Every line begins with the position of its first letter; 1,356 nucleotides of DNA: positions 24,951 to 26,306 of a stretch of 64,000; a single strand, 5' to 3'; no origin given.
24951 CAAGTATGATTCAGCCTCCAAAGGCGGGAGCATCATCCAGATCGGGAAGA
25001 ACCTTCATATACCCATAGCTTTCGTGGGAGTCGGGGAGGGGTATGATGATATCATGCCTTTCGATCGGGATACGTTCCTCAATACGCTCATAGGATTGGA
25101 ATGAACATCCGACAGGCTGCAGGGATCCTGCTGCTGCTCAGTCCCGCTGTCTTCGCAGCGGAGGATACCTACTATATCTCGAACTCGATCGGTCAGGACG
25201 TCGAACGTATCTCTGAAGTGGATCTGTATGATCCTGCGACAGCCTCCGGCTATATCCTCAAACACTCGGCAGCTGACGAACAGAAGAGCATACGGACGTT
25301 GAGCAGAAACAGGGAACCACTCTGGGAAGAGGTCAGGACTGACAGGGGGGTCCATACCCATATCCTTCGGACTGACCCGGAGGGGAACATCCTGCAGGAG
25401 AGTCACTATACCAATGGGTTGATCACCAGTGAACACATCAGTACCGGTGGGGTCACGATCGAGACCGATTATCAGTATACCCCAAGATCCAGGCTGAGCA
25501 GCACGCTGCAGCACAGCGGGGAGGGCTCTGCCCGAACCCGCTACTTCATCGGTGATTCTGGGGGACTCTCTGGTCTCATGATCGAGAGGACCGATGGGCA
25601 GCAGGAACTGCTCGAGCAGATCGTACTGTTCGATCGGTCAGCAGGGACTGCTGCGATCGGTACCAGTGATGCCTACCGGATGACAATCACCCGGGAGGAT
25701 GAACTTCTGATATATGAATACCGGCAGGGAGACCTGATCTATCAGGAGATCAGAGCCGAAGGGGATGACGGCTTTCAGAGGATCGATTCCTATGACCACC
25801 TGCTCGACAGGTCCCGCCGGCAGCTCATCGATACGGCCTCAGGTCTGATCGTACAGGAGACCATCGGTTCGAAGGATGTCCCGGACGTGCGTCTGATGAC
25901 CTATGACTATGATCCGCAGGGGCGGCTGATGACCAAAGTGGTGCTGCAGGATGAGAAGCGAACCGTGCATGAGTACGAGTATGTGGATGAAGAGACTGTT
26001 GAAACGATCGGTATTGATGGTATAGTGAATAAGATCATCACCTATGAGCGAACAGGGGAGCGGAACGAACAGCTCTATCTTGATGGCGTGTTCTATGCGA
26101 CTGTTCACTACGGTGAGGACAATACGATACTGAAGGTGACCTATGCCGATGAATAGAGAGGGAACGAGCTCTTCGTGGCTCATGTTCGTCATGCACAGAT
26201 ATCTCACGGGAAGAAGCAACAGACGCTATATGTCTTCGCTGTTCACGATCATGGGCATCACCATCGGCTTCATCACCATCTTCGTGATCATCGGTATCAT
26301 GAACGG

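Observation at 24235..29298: ftsY is translationally coupled to a secreted repeat protein and an FtsX-type ABC exporter in one operon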

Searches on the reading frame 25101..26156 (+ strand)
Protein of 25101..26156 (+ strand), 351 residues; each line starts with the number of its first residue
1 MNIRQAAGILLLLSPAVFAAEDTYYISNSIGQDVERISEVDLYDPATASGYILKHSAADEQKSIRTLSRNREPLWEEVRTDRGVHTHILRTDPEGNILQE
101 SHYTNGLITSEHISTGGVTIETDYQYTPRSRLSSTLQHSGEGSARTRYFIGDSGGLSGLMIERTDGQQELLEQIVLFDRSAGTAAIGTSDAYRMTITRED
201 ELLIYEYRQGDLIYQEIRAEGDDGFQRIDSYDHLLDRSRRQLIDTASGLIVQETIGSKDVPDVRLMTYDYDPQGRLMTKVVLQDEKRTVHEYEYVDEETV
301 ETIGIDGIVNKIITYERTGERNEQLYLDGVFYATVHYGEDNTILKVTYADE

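Call 3: search_protein_families(library=pfam, proteins=[window:25101-26156:+], max_evalue=0.01)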
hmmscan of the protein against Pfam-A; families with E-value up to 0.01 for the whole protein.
window:25101-26156:+ (351 aa): 1 family
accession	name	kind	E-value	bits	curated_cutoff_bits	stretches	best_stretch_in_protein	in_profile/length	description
PF05593.20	RHS_repeat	-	0.00045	21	22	0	267-280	19-31/38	RHS Repeat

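Call 4: search_protein_families(library=ncbifam, proteins=[window:25101-26156:+], max_evalue=0.01)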
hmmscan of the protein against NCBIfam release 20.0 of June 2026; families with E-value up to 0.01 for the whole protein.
window:25101-26156:+ (351 aa): 0 families

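Call 5: find_homologous_proteins(query=window:25101-26153:+, max_evalue=0.001)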
Query window:25101-26153:+ (351 aa): 1 proteins with E <= 0.001 among 5825 candidates.
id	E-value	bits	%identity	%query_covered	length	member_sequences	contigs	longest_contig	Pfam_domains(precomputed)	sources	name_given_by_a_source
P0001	3.5e-223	757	99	100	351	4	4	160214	-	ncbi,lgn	-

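Call 9: list_cluster_members(proteins=[P0001])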
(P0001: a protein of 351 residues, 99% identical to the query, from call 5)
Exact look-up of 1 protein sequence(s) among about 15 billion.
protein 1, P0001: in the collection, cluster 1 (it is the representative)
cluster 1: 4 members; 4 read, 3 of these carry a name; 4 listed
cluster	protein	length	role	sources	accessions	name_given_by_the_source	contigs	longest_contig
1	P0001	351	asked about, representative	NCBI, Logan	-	-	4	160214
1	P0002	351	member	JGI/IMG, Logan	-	YD repeat-containing protein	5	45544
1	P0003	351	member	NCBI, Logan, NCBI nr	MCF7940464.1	MAG: hypothetical protein K9M84_02530 [Spirochaetia bacterium] | hypothetical protein [Spirochaetia bacterium]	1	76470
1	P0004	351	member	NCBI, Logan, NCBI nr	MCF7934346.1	MAG: hypothetical protein K9L73_06090 [Spirochaetia bacterium] | hypothetical protein [Spirochaetia bacterium]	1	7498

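Call 16: search_protein_representatives(protein=window:25101-26153:+)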
Query: 351 residues. Proteins with E-value up to 0.001 (for the whole library): 13; up to 1e-10: 9; up to 1e-30: 7. The best 13 are listed.
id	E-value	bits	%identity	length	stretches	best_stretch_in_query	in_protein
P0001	1.1e-223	757.4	99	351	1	1-351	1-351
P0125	1.2e-65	238.0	38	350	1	9-350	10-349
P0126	1.1e-37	146.1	30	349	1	18-348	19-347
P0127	1.8e-32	129.0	32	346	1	12-346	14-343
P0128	2.5e-32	128.5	33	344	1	10-346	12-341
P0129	6.3e-32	127.2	33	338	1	6-349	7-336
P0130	9.7e-31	123.3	33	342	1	9-348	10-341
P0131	4.4e-28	114.6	35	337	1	18-348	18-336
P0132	3.2e-19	85.5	29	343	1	10-349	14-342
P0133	1.7e-09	53.5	26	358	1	21-347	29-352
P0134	5.7e-06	41.9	27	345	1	10-340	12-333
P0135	8.6e-05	38.0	27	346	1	12-348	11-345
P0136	6.0e-04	35.3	25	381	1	19-347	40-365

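Call 23: find_homologous_proteins(query=A2, max_evalue=0.001)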
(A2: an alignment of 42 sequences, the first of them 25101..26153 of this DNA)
Query A2 (42 sequences) (351 aa, profile of the alignment): 6 proteins with E <= 0.001 among 8000 candidates.
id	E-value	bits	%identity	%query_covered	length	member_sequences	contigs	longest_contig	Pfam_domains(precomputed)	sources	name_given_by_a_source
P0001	5.0e-77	278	99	100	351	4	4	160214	-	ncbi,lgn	-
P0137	2.0e-64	236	26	23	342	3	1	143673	-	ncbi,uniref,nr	ncbi:RHS repeat domain-containing protein [Gracilinema caldarium]|uniref:RHS repeat domain-containin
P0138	7.4e-49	185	19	35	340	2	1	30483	-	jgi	-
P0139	1.9e-26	111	27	13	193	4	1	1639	-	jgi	-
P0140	1.0e-4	40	37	9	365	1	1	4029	PF05593.20,PF25023.2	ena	-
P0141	6.1e-4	37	37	11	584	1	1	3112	PF05593.20,PF25023.2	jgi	jgi:RHS repeat-associated protein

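Call 34: predict_structure(alignment_id=A3)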
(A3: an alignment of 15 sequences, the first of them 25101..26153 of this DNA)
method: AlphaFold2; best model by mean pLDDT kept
length: 351 residues; sequences in the alignment: 15
mean_pLDDT: 91.4   pTM: 0.68
mean pLDDT of the five models: 91.4, 90.9, 90.7, 90.0, 89.5
residues with pLDDT >= 90: 271; 70-90: 59; 50-70: 11; < 50: 10
segments of 3 or more residues with pLDDT < 50: 12-18
pLDDT, mean of each block of 10 residues (from residue 1): 51 51 94 94 90 91 95 96 97 96 98 91 95 94 92 89 84 89 91 94 96 97 94 97 96 94 94 97 95 94 97 94 96 96 93 48
secondary structure, 60 per line:
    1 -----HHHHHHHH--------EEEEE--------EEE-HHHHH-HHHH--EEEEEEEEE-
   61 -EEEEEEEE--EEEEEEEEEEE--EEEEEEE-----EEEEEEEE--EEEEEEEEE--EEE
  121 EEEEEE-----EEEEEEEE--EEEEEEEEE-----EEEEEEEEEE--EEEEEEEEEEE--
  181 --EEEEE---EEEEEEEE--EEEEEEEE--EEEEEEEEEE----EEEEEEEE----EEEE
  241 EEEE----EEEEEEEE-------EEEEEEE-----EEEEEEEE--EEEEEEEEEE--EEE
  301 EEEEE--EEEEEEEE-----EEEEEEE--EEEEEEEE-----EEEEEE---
elements in order: H6-13 E22-26 E35-37 H39-43 H45-48 E51-59 E62-69 E72-82 E85-91 E97-104 E107-115 E118-126 E132-139 E142-150 E156-165 E168-178 E183-187 E191-198 E201-208 E211-220 E225-232 E237-244 E249-256 E264-270 E276-283 E286-295 E298-305 E308-315 E321-327 E330-337 E343-348

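Call 37: fold_search(model_id=the predicted structure, library=pdb)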
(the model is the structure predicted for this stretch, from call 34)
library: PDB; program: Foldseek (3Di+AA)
matches with E <= 10: 1144; with E <= 0.001: 59
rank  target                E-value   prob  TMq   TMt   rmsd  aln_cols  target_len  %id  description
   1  9g41_A                9.7e-08  1.00  0.28  0.09  24.2       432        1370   10  Mouse Teneurin2 dimer variant A0B1 (released 2026-01-21)
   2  6ske_A                1.1e-07  1.00  0.20  0.07  20.5       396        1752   11  Teneurin 2 in complex with Latrophilin 2 Lec domain (released 2020-02-12)
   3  9ifo_A                1.5e-07  1.00  0.26  0.08  26.7       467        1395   12  Structure of Teneurin-Like Protein (TLP) (released 2026-03-11)
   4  8fia_A                1.9e-07  1.00  0.25  0.07  18.1       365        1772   17  The structure of fly Teneurin self assembly (released 2023-05-03)
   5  8h8b                  9.0e-07  1.00  0.18  0.07  27.6       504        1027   10  Type VI secretion system effector RhsP in its pre-autoproteolysis and monomeric form (released 2023-01-18)
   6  9g2f_A                1.4e-06  1.00  0.27  0.07  24.2       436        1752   10  Mouse Teneurin2 dimer variant A1B1 (released 2026-01-21)
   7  9g42_A                1.5e-06  1.00  0.21  0.07  20.2       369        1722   13  Mouse Teneurin2 dimer variant A0B0 (released 2026-01-21)
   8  9g2h_A                1.6e-06  1.00  0.22  0.08  20.2       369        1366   13  Mouse Teneurin2 dimer variant A1B0 (released 2026-01-21)
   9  5ys7                  2.7e-06  1.00  0.25  0.27  13.7       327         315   11  Crystal structure of an OspA mutant (released 2018-11-14)
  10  8fjp_A                2.7e-06  1.00  0.21  0.05  20.5       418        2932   13  Cryo-EM structure of native mosquito salivary gland surface protein 1 (SGS1) (released 2023-03-01)
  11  2oy8                  3.0e-06  1.00  0.20  0.22  15.7       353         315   10  The crystal structure of OspA mutant (released 2008-03-04)
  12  2hkd                  4.0e-06  1.00  0.20  0.21  15.8       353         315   10  The crystal structure of engineered OSPA (released 2006-11-21)
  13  5z1o_A                6.3e-06  1.00  0.25  0.26  15.2       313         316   11  Crystal structure of an OspA mutant (released 2019-01-02)
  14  8r50_A                7.2e-06  1.00  0.31  0.07  24.4       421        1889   10  Mouse teneurin-3 compact dimer - A1B1 isoform (released 2024-05-08)
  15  8cp6_B                7.2e-06  1.00  0.17  0.08  26.1       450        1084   14  Type six secretion system exported effector 5 (Tse5) (released 2023-12-06)
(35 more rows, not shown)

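Call 40: find_encoding_contigs(protein=P0137, flank=7000, max_places=2)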
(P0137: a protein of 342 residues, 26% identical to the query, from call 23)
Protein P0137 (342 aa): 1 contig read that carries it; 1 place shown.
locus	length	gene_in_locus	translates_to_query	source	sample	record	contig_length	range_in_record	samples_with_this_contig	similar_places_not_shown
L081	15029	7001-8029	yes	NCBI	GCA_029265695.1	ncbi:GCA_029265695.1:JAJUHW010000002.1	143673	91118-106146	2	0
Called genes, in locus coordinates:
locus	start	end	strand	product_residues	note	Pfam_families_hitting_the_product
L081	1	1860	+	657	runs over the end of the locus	PF23914:TPR_CcmH_CycH (faint), PF00515:TPR_1 (faint), PF12895:ANAPC3, PF13432:TPR_16 (weak), PF13432:TPR_16 (weak), PF14559:TPR_19 (weak), PF12895:ANAPC3 (weak), PF13432:TPR_16, +10 more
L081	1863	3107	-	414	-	-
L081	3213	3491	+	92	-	PF09827:CRISPR_Cas2 (weak)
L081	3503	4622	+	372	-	PF03462:PCRF, PF00472:RF-1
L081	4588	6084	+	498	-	PF08308:PEGA (faint)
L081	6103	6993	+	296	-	PF00448:SRP54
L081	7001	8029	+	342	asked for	-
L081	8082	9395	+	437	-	PF12704:MacB_PCD, PF02687:FtsX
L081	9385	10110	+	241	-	PF00005:ABC_tran, PF02463:SMC_N (faint), PF13304:AAA_21 (faint)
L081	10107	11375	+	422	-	PF12704:MacB_PCD, PF02687:FtsX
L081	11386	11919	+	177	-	PF02151:UVR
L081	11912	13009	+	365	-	PF00217:ATP-gua_Ptrans, PF27454:McsB_C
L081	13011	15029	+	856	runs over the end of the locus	PF02861:Clp_N, PF00004:AAA, PF17871:AAA_lid_9, PF02151:UVR, PF00004:AAA, PF07724:AAA_2, PF07728:AAA_5, PF10431:ClpB_D2-small, +13 more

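Call 53: find_related_loci(query=A5, collection=metagenome_contigs, flank=6000)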
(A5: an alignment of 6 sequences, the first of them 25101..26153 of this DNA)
Query A5 (351 aa) in metagenome_contigs; peptide patterns used: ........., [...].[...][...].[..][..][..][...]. (x = any residue, [..] = any of these).
85 stretches matched a pattern; 3 encode a relative of the query (tblastn E <= 1e-3); 3 distinct loci.
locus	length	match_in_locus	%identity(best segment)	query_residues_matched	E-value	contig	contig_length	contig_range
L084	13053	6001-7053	99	1-351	0e+0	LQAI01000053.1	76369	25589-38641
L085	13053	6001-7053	99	1-351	0e+0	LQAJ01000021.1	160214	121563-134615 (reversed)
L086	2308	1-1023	38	9-351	7e-73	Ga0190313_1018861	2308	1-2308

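Call 54: find_encoding_contigs(protein=P0136, flank=6000, max_places=2)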
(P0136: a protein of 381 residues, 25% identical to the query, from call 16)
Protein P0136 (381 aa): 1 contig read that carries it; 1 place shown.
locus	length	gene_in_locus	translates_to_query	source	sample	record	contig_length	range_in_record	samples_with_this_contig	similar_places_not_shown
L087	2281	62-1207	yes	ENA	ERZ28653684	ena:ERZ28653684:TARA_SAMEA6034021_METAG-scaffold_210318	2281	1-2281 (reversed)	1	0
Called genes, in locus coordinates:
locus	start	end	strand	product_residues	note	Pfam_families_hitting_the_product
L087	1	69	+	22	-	?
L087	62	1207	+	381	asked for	-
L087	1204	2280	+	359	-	?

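Call 55: find_encoding_contigs(protein=P0135, flank=6000, max_places=2)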
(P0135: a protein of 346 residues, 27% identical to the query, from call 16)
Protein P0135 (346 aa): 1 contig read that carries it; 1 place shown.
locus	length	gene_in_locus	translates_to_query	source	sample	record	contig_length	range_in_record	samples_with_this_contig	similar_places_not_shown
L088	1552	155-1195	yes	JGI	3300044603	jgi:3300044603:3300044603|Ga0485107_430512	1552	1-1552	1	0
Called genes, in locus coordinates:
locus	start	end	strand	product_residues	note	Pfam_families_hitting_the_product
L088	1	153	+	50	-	?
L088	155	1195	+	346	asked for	-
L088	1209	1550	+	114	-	?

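Call 56: find_encoding_contigs(protein=P0133, flank=6000, max_places=2)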
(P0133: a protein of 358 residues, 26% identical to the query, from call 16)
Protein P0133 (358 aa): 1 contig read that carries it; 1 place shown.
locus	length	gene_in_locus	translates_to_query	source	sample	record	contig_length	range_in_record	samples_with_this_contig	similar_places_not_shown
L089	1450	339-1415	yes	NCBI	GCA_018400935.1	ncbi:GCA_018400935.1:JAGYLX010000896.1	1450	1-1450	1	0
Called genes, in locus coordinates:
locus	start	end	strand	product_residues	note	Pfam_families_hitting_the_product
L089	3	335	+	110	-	?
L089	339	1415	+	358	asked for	-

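Call 75: search_protein_families(library=pfam, alignment_id=A2, max_evalue=0.01)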
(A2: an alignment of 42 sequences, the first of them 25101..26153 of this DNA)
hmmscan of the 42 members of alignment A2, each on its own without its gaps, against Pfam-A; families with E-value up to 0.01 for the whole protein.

A. member 1, window:25101-26153:+ (351 aa): 1 family
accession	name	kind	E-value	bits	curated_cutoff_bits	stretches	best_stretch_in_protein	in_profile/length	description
PF05593.20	RHS_repeat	-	0.00045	21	22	0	267-280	19-31/38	RHS Repeat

B. families by the number of members that match (of 42 scanned): 6 families
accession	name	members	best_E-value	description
PF05593.20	RHS_repeat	18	2.5e-13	RHS Repeat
PF07661.19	MORN_2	5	1e-07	MORN repeat variant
PF17378.7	REC104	1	0.00014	Meiotic recombination protein REC104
PF15283.12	DUF4595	1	0.0018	Domain of unknown function (DUF4595) with porin-like fold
PF17561.7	TssO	1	0.0047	Type VI secretion system, TssO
PF17785.7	PUA_3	1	0.0076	PUA-like domain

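Call 76: search_solved_structures(query=A2, max_evalue=1)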
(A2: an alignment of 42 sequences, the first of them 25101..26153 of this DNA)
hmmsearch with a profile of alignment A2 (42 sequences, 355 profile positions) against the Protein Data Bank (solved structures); distinct sequences matched with E-value up to 1: 28.
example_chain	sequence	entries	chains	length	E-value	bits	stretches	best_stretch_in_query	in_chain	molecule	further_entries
7q97_A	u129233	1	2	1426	2.1e-15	60.1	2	79-289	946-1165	Rhs family protein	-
8cp6_B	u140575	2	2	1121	5e-13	52.2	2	73-316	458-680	Toxin protein Tse5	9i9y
9ifo_A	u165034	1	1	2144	1e-12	51.2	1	238-322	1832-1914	Teneurin-Like Protein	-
9pt5_A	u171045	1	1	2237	1.5e-12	50.6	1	238-322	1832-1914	Teneurin-like protein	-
7pq5_L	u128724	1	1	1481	4.1e-12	49.2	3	171-275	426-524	Tre23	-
6fay_A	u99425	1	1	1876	3.6e-08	36.2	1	238-315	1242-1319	Odz3 protein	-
8r50_B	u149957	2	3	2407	1.9e-07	33.9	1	238-315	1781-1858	Teneurin-3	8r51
9igs_A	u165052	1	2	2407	1.9e-07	33.9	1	238-315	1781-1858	Isoform A1B1 of Teneurin-3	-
8r54_A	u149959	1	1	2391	1.9e-07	33.8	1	238-315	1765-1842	Teneurin-3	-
2fkj_A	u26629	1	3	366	0.00019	24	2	184-305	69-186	Outer Surface Protein A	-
7bam_A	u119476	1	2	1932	0.0022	20.5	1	239-303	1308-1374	Teneurin-4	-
7ban_A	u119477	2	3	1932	0.0023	20.5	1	239-303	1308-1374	Teneurin-4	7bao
6vhh_A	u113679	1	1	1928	0.0023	20.4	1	240-301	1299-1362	Teneurin-2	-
6cmx_A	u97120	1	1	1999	0.0029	20.1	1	240-301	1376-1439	Teneurin-2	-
6ske_A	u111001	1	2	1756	0.012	18.1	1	240-301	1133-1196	Teneurin-2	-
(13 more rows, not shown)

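Call 79: search_protein_families(library=pfam, proteins=[L081:4588-6081:+], max_evalue=0.01)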
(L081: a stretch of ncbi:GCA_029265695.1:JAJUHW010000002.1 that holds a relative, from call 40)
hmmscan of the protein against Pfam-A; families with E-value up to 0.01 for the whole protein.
L081:4588-6081:+ (498 aa): 1 family
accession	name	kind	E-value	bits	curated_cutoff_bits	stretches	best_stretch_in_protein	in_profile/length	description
PF08308.17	PEGA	-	8.6e-11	42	20.8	2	338-371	9-43/71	PEGA domain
